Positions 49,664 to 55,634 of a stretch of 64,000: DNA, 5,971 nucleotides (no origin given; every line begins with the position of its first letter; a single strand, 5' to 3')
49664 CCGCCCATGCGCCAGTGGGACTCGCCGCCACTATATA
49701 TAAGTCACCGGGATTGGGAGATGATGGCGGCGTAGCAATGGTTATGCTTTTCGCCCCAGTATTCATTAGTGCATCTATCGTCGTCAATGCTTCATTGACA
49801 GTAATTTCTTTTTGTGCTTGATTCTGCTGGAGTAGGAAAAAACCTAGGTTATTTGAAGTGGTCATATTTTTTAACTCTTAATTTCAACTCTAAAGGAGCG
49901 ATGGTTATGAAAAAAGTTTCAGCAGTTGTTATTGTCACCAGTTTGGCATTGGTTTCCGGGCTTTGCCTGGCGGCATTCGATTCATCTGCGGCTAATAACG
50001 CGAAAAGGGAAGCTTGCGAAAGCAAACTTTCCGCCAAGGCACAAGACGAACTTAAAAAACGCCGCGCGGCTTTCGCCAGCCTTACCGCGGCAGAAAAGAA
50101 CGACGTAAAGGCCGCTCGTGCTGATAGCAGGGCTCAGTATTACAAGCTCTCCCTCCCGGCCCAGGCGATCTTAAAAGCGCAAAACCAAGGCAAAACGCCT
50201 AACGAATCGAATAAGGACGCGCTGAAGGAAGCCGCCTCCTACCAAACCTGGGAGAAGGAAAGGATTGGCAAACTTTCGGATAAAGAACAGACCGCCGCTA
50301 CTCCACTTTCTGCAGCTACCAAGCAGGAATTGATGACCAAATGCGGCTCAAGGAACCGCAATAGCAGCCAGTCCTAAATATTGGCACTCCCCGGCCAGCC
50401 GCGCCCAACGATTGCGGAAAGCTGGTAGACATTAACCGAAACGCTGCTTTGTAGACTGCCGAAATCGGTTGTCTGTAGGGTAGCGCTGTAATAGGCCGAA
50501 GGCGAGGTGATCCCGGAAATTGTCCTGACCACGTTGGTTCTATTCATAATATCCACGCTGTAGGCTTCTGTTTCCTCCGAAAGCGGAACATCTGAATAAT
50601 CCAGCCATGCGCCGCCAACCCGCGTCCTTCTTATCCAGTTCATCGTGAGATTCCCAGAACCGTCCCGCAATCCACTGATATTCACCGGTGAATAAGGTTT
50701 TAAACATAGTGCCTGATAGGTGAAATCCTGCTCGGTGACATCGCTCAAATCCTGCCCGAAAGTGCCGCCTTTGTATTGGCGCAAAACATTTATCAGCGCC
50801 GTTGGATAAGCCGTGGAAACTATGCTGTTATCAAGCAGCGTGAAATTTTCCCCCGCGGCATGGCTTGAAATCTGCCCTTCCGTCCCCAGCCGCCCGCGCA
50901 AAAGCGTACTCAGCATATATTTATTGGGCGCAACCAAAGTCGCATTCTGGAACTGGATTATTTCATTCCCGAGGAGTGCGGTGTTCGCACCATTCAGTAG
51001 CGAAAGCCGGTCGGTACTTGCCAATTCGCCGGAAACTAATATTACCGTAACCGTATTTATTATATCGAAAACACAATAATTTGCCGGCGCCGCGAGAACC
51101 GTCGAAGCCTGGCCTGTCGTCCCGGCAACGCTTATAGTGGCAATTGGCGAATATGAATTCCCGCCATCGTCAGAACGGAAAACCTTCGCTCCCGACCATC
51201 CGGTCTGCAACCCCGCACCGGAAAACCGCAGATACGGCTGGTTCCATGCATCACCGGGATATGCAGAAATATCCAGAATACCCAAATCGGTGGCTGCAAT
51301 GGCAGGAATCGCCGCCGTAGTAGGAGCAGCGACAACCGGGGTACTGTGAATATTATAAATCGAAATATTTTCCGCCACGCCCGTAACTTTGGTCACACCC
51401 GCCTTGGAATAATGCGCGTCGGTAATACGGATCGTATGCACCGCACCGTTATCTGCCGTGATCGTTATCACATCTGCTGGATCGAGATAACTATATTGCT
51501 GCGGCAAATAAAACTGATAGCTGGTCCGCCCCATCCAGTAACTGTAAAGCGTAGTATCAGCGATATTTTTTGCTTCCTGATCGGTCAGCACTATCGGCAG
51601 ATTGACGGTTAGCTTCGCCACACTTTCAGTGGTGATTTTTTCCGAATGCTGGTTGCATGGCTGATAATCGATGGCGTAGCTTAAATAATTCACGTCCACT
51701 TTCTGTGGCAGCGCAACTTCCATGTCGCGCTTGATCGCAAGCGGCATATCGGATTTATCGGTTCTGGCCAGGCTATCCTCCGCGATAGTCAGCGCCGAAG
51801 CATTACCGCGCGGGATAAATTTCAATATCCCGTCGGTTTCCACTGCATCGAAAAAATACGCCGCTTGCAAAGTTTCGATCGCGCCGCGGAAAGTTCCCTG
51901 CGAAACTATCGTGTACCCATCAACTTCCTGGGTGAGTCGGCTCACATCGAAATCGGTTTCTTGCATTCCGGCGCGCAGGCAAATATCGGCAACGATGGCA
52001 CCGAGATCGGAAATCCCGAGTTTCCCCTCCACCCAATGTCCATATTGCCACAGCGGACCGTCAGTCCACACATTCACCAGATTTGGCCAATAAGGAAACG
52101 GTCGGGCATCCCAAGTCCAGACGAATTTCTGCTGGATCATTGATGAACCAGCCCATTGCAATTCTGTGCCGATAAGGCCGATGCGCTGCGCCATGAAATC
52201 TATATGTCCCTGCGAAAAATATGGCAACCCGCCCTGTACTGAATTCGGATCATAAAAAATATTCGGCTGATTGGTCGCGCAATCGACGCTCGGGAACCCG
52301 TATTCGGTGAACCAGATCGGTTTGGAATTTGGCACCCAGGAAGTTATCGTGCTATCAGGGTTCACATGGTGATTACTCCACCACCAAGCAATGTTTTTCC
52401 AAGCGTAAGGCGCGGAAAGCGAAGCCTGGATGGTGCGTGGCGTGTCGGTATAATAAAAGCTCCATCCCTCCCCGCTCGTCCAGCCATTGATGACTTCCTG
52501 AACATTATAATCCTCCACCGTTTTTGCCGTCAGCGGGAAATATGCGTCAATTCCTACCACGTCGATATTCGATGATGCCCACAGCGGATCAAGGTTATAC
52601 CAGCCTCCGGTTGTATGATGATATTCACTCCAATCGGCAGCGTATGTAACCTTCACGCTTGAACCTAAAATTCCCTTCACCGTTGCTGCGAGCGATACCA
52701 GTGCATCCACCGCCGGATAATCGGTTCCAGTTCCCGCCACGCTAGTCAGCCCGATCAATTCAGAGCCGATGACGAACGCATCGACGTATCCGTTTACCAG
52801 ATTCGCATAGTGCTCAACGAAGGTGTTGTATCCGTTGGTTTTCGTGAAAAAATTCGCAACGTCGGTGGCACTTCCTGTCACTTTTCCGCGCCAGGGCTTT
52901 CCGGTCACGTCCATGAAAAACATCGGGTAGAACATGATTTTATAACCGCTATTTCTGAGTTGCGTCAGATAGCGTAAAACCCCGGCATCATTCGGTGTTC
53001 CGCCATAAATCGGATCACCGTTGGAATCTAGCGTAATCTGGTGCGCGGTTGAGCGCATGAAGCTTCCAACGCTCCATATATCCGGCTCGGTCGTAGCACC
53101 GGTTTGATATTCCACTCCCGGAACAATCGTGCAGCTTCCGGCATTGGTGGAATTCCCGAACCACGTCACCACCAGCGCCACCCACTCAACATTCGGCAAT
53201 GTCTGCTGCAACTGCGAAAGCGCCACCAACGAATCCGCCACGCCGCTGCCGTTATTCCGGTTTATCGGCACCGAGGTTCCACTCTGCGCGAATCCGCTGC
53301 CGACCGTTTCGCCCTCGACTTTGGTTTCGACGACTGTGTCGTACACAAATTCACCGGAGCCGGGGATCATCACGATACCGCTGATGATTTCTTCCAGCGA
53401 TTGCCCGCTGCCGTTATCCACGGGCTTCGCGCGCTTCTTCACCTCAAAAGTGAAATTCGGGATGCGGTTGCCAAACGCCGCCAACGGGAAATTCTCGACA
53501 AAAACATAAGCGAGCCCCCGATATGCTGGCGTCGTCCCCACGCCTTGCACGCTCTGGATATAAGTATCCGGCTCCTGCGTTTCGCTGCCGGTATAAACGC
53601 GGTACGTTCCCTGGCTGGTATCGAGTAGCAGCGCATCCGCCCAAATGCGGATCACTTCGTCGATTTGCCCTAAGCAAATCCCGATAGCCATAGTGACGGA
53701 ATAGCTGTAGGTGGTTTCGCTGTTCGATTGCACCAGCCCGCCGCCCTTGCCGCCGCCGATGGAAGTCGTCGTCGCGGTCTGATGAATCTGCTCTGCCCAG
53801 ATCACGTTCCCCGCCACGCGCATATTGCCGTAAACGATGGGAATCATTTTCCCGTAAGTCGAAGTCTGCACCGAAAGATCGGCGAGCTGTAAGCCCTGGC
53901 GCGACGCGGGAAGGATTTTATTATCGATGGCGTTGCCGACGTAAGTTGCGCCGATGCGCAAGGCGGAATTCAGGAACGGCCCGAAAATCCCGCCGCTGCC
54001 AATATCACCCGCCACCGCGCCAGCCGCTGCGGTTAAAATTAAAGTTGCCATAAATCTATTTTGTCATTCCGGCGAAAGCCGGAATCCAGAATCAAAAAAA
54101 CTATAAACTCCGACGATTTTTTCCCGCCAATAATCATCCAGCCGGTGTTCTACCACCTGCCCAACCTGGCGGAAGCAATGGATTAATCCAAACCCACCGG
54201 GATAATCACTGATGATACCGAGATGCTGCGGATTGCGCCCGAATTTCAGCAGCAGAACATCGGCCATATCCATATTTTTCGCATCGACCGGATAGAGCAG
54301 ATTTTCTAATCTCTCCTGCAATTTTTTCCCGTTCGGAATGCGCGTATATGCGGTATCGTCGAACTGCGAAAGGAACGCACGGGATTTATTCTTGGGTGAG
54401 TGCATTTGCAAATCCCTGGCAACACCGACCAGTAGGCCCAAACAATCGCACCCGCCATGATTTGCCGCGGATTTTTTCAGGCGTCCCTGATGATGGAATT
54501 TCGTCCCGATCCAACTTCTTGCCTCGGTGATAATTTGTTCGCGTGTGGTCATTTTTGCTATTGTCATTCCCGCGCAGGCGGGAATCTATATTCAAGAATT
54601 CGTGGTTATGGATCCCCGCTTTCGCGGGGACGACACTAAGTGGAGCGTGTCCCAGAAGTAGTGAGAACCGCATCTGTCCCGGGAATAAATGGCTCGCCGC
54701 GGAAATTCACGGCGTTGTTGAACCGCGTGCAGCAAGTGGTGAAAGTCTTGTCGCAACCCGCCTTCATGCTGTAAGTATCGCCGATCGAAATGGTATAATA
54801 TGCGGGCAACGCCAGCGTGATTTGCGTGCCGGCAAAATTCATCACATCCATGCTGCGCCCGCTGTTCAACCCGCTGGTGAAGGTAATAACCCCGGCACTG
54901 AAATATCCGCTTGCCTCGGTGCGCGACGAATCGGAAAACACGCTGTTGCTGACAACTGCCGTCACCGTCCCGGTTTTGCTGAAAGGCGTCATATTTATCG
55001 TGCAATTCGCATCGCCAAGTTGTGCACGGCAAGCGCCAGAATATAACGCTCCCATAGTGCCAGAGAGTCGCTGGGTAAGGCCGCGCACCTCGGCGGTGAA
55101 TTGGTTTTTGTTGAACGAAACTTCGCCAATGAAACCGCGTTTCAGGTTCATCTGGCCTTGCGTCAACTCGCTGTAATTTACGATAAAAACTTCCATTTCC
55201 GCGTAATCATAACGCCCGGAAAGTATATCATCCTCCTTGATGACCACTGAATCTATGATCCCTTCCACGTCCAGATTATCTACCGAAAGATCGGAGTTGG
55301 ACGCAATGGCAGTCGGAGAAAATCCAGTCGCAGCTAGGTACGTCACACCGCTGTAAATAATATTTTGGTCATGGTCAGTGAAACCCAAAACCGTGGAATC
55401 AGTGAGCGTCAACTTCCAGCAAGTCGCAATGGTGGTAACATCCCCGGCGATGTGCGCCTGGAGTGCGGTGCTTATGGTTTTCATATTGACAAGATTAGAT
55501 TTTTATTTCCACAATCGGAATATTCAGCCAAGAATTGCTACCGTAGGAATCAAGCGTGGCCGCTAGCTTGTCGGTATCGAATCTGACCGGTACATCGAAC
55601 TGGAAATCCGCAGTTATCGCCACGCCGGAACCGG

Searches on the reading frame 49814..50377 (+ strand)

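Call 17: search_protein_families(library=pfam, max_evalue=0.01, proteins=[window:49814-50377:+])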
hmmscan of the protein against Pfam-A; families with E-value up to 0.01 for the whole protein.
window:49814-50377:+ (187 aa): 0 families

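Call 44: search_protein_families(library=ncbifam, max_evalue=1, proteins=[window:49814-50377:+])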
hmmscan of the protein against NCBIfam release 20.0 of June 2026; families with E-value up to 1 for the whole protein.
window:49814-50377:+ (187 aa): 2 families
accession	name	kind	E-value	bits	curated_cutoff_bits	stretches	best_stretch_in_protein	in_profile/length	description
NF007769.1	PRK10455.1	equivalog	0.0057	17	174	1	32-111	1-80/160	ATP-independent periplasmic protein-refolding chaperone Spy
NF058657.1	MncbAcdTpMctC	equivalog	0.095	11.1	670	1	22-61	323-362/527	monocarboxylic acid transporter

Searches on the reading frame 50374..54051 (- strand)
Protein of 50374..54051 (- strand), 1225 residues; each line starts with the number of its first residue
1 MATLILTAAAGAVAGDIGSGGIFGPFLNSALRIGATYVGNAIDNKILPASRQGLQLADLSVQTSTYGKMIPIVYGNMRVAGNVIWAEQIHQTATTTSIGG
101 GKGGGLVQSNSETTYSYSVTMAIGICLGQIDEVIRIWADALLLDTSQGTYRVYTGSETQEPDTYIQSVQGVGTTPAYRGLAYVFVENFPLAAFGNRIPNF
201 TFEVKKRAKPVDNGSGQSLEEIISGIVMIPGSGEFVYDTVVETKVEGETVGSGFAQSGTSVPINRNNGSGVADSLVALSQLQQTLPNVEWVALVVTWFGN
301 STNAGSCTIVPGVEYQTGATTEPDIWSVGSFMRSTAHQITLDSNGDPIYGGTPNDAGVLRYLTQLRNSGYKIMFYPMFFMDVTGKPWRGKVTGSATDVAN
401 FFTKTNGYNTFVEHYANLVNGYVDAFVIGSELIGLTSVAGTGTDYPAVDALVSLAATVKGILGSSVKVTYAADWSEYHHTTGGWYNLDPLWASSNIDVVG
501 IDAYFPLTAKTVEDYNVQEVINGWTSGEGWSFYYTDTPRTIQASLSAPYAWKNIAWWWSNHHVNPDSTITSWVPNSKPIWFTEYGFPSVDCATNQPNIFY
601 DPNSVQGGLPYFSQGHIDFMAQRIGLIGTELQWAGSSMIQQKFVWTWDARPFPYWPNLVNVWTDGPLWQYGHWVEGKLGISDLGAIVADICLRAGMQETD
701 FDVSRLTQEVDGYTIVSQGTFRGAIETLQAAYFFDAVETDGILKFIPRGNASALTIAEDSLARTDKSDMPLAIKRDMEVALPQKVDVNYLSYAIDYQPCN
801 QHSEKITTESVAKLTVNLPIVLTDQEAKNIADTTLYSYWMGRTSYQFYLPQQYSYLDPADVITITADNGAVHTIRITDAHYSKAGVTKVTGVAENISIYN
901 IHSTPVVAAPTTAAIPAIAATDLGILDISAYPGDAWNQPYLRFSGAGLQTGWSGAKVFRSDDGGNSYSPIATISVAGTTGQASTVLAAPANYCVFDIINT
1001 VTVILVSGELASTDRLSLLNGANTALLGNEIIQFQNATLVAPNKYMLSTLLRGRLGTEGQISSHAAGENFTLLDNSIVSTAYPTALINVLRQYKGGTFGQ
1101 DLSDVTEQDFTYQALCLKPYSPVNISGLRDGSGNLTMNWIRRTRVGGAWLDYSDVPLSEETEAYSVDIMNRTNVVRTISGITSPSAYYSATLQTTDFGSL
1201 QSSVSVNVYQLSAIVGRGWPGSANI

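Call 5: search_protein_families(library=pfam, max_evalue=0.1, proteins=[window:50374-54051:-])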
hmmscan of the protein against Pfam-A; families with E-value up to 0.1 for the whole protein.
window:50374-54051:- (1225 aa): 4 families
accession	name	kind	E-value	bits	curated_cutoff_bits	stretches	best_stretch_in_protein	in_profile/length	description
PF13547.12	GTA_TIM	-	1.5e-64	218.6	27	1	407-656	2-299/299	GTA TIM-barrel-like domain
PF13550.12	Phage-tail_3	-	6.1e-32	111.2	23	1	718-877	3-160/164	Putative phage tail protein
PF23666.2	Rcc01698_C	-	3.5e-24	85.4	27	1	978-1070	2-97/98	Rcc01698-like, C-terminal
PF22612.2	GH113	-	6.1e-06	26.2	27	1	351-597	54-230/289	Glycoside Hydrolase Family 113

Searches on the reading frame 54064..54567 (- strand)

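Call 5: search_protein_families(library=pfam, max_evalue=0.1, proteins=[window:54064-54567:-])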
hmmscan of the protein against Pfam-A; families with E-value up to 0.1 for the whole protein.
window:54064-54567:- (167 aa): 2 families
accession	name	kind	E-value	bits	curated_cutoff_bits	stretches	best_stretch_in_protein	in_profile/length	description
PF06940.17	DUF1287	-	0.0043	17.2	25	1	52-156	57-162/163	Domain of unknown function (DUF1287)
PF00877.26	NLPC_P60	-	0.013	15.9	23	1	21-154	1-103/105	NlpC/P60 family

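Call 6: search_protein_families(library=phrogs, max_evalue=0.1, proteins=[window:54064-54567:-])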
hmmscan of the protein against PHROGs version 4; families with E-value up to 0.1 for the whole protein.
window:54064-54567:- (167 aa): 1 family
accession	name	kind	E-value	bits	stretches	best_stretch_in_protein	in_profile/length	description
phrog_329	-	tail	3.1e-10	39.9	1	5-156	531-655/949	minor tail protein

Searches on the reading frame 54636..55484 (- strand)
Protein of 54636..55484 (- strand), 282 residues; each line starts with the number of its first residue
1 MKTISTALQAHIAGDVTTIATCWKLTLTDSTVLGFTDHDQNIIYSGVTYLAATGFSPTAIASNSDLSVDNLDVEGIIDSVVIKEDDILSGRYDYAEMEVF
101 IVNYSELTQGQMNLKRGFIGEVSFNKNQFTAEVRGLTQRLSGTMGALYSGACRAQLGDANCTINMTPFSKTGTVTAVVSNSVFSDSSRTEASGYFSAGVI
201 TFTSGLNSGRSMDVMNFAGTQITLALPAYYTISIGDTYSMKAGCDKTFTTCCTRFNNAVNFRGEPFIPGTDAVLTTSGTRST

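Call 5: search_protein_families(library=pfam, max_evalue=0.1, proteins=[window:54636-55484:-])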
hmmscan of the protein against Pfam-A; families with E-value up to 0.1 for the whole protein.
window:54636-55484:- (282 aa): 2 families
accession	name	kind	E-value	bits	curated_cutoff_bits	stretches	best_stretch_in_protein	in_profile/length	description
PF09931.15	Phage_phiJL001_Gp84_N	-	7.7e-59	198.8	26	1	5-164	1-160/160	Baseplate hub protein, N-terminal attachment domain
PF09356.15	Phage_BR0599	-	2.3e-27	95.6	22.9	1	193-271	1-80/80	Phage conserved hypothetical protein BR0599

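Call 6: search_protein_families(library=phrogs, max_evalue=0.1, proteins=[window:54636-55484:-])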
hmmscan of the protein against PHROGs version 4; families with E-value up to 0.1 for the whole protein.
window:54636-55484:- (282 aa): 4 families
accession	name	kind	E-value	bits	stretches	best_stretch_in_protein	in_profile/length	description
phrog_778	-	tail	6.1e-71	240.1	1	1-278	1-274/287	tail assembly protein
phrog_15205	-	tail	2.7e-15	56.9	1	28-272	221-460/467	tail assembly protein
phrog_6040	-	unknown function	2.3e-10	40.2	1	84-277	709-917/923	-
phrog_28246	-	tail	9.6e-10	39.9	1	148-269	10-130/140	tail assembly protein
